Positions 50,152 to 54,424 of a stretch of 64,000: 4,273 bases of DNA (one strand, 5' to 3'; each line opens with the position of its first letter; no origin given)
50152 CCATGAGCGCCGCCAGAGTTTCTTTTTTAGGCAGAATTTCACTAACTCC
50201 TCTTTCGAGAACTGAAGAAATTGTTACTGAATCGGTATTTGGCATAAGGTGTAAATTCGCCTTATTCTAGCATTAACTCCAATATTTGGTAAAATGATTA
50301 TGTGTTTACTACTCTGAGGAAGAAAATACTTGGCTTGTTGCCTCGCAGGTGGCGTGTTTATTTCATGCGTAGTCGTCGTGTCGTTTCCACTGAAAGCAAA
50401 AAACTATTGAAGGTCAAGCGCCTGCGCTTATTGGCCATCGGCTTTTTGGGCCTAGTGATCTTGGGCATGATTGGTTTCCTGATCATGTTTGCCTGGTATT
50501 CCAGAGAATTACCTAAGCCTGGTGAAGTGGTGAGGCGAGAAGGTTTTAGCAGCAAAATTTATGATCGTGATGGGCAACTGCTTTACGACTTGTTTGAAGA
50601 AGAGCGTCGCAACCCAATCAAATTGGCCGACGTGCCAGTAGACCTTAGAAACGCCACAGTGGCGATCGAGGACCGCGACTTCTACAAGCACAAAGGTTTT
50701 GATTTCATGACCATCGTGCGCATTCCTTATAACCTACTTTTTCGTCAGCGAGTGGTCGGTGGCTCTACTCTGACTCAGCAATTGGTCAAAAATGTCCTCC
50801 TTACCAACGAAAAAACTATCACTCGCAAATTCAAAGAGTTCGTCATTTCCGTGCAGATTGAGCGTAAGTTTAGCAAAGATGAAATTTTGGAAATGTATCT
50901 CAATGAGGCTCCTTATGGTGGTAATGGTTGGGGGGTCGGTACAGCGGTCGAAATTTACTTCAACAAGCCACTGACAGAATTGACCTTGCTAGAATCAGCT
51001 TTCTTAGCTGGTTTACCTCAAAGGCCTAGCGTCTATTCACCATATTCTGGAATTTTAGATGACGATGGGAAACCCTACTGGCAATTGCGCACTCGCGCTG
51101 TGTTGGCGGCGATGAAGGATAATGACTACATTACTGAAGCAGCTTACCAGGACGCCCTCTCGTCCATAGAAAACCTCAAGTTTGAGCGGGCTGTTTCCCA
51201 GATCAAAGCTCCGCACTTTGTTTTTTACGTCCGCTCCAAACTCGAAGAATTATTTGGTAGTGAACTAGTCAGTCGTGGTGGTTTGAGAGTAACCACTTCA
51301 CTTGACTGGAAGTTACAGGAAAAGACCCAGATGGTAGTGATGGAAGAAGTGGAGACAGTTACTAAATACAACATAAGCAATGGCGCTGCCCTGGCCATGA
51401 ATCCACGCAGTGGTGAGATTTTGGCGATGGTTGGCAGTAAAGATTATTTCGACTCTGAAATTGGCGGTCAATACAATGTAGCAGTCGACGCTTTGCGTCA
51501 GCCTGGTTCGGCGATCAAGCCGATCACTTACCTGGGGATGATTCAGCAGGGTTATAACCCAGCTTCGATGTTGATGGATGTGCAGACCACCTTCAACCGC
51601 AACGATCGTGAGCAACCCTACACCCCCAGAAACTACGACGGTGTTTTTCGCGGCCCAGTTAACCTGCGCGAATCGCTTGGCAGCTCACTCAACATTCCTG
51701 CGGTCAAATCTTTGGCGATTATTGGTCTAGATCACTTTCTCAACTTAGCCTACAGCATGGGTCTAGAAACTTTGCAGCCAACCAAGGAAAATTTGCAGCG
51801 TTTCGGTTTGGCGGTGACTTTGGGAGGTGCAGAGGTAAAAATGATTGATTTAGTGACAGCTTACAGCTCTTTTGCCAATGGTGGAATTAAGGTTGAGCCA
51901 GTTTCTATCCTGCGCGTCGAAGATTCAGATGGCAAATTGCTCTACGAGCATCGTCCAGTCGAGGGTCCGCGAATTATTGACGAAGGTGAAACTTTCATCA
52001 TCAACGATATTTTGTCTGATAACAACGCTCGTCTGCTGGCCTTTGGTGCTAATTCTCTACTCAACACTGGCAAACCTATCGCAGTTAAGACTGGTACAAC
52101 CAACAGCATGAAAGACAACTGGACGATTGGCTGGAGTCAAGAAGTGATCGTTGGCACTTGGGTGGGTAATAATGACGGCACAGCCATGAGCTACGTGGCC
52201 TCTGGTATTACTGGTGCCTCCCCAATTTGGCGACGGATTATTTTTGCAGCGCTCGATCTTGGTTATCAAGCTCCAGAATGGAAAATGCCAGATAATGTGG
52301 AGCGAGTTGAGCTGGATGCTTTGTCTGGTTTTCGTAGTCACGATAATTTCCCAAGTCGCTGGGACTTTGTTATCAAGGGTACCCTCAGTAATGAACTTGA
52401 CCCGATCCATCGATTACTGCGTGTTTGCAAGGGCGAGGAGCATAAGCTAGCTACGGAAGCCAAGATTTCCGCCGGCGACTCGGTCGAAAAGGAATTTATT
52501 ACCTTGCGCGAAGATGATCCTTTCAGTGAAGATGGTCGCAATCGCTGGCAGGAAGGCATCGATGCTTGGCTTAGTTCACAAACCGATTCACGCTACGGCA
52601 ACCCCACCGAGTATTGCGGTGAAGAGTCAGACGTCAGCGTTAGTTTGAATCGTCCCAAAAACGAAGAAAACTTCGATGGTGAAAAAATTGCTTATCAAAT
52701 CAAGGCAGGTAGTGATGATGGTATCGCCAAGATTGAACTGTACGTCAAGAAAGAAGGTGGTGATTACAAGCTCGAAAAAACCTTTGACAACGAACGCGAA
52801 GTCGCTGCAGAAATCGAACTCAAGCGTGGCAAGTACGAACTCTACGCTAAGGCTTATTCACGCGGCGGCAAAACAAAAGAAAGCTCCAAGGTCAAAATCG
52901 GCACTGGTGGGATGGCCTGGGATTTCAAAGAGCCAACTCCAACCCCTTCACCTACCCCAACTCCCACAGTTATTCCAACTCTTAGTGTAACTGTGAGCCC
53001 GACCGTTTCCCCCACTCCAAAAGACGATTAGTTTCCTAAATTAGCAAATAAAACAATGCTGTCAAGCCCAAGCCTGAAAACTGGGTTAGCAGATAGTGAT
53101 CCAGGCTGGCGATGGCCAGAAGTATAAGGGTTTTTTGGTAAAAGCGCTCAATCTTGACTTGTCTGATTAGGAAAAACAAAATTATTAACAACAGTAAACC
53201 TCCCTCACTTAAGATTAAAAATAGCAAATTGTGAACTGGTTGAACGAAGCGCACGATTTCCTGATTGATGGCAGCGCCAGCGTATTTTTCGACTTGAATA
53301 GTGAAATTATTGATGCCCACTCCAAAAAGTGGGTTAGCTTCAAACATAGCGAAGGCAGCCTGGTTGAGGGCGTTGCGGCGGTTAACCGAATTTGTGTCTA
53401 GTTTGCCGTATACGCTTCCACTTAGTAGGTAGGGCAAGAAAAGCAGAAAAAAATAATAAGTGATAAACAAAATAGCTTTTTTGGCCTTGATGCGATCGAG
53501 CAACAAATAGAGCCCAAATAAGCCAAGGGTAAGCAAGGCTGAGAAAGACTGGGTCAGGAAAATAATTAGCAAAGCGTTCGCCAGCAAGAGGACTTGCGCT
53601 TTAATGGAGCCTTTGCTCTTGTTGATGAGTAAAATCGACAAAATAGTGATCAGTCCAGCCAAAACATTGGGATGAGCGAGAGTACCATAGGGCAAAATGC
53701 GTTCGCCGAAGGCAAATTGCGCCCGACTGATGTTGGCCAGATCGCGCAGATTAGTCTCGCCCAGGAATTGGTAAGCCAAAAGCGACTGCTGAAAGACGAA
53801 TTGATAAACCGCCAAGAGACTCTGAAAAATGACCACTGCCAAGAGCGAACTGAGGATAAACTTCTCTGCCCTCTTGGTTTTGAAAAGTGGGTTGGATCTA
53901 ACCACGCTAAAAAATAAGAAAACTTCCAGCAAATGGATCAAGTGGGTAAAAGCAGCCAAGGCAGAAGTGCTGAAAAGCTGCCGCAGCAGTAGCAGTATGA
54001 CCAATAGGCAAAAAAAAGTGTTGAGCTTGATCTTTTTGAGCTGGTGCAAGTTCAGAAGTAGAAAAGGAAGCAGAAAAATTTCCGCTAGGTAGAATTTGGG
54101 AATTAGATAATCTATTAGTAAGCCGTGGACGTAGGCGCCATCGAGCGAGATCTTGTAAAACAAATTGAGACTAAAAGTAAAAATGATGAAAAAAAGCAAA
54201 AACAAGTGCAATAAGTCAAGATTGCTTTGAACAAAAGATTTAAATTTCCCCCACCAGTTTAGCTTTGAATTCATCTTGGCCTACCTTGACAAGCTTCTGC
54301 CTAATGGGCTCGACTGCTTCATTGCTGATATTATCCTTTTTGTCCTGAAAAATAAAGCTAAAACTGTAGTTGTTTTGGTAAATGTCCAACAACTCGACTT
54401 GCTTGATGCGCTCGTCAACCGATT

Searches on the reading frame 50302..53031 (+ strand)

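Call 47: search_protein_families(library=pfam, proteins=[window:50302-53031:+], max_evalue=0.001)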
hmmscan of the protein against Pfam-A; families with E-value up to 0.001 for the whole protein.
window:50302-53031:+ (909 aa): 2 families
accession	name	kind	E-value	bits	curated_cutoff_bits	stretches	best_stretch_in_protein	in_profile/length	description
PF00912.28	Transgly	-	9.4e-55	185.2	27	1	91-271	2-177/178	Transglycosylase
PF00905.27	Transpeptidase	-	8.9e-23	81.4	22.1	1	361-613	1-266/299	Penicillin binding protein transpeptidase domain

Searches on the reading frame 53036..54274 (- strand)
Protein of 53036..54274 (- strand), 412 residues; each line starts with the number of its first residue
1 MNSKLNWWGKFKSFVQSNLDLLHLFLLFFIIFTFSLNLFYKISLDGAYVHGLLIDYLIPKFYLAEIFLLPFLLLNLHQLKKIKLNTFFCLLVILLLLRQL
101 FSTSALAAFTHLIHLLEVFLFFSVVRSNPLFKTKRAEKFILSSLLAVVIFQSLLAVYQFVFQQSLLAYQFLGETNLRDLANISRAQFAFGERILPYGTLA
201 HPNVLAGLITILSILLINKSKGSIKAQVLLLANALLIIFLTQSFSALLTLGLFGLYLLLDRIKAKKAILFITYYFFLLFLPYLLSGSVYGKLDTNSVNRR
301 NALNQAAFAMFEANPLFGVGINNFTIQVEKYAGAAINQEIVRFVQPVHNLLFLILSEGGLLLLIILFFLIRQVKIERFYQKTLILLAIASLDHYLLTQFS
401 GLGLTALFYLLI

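Call 47: search_protein_families(library=pfam, proteins=[window:53036-54274:-], max_evalue=0.001)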
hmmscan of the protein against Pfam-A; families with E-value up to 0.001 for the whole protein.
window:53036-54274:- (412 aa): 1 family
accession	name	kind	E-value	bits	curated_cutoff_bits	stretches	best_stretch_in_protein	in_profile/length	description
PF04932.20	Wzy_C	-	6.3e-12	46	31.7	1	231-367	3-149/149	O-Antigen ligase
